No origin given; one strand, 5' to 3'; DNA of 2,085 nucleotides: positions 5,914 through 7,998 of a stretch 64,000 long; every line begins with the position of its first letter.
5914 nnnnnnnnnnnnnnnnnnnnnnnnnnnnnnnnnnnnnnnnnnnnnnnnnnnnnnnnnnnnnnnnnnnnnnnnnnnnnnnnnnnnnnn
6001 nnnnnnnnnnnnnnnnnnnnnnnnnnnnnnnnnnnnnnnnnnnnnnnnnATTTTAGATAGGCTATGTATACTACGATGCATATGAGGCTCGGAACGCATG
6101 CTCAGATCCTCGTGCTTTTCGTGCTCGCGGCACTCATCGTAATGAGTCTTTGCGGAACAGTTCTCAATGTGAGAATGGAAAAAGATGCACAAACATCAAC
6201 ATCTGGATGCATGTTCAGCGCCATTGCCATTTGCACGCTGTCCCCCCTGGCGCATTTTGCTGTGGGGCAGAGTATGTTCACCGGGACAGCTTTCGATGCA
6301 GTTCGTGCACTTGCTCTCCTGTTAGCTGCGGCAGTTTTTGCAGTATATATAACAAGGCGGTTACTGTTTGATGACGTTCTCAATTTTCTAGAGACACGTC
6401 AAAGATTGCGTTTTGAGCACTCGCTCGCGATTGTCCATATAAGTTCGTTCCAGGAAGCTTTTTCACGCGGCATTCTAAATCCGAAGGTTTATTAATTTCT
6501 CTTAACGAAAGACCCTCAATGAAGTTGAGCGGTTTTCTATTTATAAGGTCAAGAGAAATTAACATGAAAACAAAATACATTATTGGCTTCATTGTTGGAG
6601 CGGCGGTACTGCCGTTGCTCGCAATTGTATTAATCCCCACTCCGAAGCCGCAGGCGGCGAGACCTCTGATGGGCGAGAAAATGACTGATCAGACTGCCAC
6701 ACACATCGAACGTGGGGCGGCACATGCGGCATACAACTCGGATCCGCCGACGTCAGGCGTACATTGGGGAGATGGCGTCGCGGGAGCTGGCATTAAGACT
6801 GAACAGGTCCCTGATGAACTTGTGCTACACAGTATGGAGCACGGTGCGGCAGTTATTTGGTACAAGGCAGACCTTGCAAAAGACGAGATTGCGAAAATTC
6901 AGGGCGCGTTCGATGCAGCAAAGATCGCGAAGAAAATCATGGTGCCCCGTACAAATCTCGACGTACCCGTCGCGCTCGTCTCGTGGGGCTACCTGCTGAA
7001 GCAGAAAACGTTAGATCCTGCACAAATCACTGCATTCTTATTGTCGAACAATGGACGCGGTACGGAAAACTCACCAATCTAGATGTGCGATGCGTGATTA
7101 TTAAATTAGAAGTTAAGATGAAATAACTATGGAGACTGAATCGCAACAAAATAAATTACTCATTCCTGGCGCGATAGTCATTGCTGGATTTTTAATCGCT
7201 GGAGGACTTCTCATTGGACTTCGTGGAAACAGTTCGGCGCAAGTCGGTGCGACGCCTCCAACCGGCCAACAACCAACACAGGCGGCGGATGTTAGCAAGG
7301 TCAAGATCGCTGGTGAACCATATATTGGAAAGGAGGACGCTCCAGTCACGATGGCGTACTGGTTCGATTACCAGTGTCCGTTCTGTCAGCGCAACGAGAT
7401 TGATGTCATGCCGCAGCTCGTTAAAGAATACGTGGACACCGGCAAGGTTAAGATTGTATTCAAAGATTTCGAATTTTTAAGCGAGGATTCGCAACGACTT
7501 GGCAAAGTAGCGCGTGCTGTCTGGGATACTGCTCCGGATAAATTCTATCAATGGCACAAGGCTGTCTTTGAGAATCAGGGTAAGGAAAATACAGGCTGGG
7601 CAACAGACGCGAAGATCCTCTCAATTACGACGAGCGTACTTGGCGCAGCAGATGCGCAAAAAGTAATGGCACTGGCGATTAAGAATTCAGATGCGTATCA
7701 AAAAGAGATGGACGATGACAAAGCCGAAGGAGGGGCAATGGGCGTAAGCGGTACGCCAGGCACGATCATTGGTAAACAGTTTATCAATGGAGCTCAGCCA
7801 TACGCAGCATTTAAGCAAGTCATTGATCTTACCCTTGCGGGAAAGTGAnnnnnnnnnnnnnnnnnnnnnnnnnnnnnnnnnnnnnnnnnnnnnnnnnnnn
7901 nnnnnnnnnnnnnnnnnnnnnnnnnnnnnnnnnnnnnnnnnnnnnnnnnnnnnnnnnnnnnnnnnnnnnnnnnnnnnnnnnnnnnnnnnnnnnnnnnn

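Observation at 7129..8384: DsbA-like oxidase coupled to a novel membrane protein with intramembrane CAAC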

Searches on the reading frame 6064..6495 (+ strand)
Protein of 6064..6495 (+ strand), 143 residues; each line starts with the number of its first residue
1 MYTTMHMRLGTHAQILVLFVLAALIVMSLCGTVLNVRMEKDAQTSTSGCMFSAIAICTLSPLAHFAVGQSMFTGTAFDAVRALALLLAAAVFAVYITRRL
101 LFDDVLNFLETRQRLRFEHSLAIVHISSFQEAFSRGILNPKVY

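Call 3: search_protein_families(library=pfam, proteins=[window:6064-6495:+], max_evalue=1)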
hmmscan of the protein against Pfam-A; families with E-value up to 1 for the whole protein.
window:6064-6495:+ (143 aa): 2 families
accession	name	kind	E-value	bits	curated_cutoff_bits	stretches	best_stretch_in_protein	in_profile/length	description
PF07219.19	HemY_N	-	0.33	11.5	31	0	3-37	10-44/107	HemY protein N-terminus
PF05232.17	BTP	-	0.81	10.2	25.6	1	50-93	12-55/64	Chlorhexidine efflux transporter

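Call 4: search_protein_families(library=ncbifam, proteins=[window:6064-6495:+], max_evalue=1)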
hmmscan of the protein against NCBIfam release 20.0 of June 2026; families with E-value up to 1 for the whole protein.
window:6064-6495:+ (143 aa): 0 families

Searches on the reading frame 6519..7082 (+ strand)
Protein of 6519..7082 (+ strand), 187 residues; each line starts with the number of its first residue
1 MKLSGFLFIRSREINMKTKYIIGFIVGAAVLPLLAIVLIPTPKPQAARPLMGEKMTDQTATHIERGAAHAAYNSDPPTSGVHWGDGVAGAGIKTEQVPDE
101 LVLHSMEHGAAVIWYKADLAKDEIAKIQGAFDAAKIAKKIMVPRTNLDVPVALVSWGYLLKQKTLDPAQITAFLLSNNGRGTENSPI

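Call 3: search_protein_families(library=pfam, proteins=[window:6519-7082:+], max_evalue=1)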
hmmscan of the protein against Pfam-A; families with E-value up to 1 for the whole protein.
window:6519-7082:+ (187 aa): 1 family
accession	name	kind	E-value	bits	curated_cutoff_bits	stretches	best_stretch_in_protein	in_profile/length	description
PF11303.13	DUF3105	-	2.2e-22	79.9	25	1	69-180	7-118/130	Protein of unknown function (DUF3105)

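Call 4: search_protein_families(library=ncbifam, proteins=[window:6519-7082:+], max_evalue=1)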
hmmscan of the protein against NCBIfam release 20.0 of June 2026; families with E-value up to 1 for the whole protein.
window:6519-7082:+ (187 aa): 2 families
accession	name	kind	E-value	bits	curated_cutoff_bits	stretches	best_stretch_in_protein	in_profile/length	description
TIGR01469.1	cobA_cysG_Cterm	equivalog_domain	0.056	13.2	185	1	111-165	152-206/238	uroporphyrinogen-III C-methyltransferase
NF051435.1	ArfB_Rv0900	equivalog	0.12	12.7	40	1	20-45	10-35/50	channel accessory protein ArfB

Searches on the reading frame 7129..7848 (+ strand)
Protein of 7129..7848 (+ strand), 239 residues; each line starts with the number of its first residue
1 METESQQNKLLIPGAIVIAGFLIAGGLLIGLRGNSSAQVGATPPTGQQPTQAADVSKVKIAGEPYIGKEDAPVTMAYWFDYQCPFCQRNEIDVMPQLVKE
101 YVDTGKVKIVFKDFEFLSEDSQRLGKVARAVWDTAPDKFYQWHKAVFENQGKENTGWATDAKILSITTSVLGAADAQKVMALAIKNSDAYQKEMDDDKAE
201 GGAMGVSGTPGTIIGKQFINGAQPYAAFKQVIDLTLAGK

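Call 3: search_protein_families(library=pfam, proteins=[window:7129-7848:+], max_evalue=1)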
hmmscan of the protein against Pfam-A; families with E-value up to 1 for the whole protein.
window:7129-7848:+ (239 aa): 3 families
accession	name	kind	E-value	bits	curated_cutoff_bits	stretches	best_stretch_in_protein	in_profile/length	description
PF13462.12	Thioredoxin_4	-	4.5e-27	95.7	23.2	1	62-233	4-164/165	Thioredoxin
PF01323.26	DSBA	-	4.8e-14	53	25.6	1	77-232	4-190/191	DSBA-like thioredoxin domain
PF13098.12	Thioredoxin_2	-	0.00075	20.2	27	1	73-231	7-103/104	Thioredoxin-like domain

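Call 4: search_protein_families(library=ncbifam, proteins=[window:7129-7848:+], max_evalue=1)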
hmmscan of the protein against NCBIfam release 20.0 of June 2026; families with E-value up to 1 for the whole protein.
window:7129-7848:+ (239 aa): 3 families
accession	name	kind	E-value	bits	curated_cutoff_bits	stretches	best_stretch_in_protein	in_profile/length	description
NF041057.1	Rcas_1661_fam_Se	equivalog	4.1e-28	98.6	190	1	41-233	58-245/247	Rcas_1661 family thioredoxin-like (seleno)lipoprotein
NF008657.0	PRK11657.1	equivalog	0.00012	21.4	124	1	67-213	113-224/251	thiol:disulfide interchange protein DsbG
NF041043.1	BPSS1780_fam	subfamily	0.16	11.2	90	1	6-79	85-158/247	BPSS1780 family membrane protein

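Call 42: search_solved_structures(query=window:7129-7848:+, max_evalue=0.001)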
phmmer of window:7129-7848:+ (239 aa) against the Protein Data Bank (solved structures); distinct sequences matched with E-value up to 0.001: 21.
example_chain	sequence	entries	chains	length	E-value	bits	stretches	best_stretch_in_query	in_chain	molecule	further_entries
3eu3_A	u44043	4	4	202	4.6e-23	85.2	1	57-239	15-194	BdbD | Disulfide bond formation protein D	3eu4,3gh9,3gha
4pwp_A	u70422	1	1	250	6.2e-19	71.7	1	60-235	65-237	DsbA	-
7unn_A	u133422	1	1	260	1.2e-18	70.8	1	60-235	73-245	Thioredoxin domain-containing protein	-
4pwo_A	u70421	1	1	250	1.2e-18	70.8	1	60-235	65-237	DsbA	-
7uno_A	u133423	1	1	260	2.9e-17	66.2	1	60-235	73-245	Thioredoxin domain-containing protein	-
3bci_A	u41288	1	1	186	6e-14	55.4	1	68-231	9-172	Disulfide bond protein A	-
3bd2_A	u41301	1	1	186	1.6e-13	54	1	68-231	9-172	Disulfide bond protein A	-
3bck_A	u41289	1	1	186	1.9e-13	53.7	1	68-163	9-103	Disulfide bond protein A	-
6nen_A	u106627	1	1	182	1.7e-12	50.6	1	60-233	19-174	Copper resistance protein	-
6eez_A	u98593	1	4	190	3e-12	49.8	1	63-233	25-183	DsbA-like disulfide oxidoreductase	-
4xvw_A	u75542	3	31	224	3.1e-12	49.8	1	61-233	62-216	DsbA-like protein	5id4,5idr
6mhh_A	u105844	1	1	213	3.1e-12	49.8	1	61-233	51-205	Metal resistance protein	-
4gxz_A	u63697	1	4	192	3.2e-12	49.7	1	58-237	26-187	Suppression of copper sensitivity protein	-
7rgv_A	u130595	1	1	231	2.9e-09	40.1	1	71-237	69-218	Thioredoxin domain-containing protein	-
7jve_A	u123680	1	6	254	2.6e-08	36.9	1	61-219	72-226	DsbA family protein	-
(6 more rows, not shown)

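Call 59: list_cluster_members(proteins=[P0001, window:7129-7848:+, window:6064-6495:+, window:6519-7082:+])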
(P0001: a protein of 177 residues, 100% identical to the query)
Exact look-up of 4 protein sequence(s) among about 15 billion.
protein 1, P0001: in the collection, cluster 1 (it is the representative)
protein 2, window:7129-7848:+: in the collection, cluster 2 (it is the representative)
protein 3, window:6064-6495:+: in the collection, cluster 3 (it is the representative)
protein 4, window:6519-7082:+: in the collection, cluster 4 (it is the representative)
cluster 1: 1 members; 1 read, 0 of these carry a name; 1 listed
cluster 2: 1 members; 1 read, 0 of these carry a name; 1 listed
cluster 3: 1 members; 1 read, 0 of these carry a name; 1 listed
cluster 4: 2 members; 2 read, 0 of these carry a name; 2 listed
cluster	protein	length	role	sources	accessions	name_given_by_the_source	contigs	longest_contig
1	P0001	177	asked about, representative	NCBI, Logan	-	-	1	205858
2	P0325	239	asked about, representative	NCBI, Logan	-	-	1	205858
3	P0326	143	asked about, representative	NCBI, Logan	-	-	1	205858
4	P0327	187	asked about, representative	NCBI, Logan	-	-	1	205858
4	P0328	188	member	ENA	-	-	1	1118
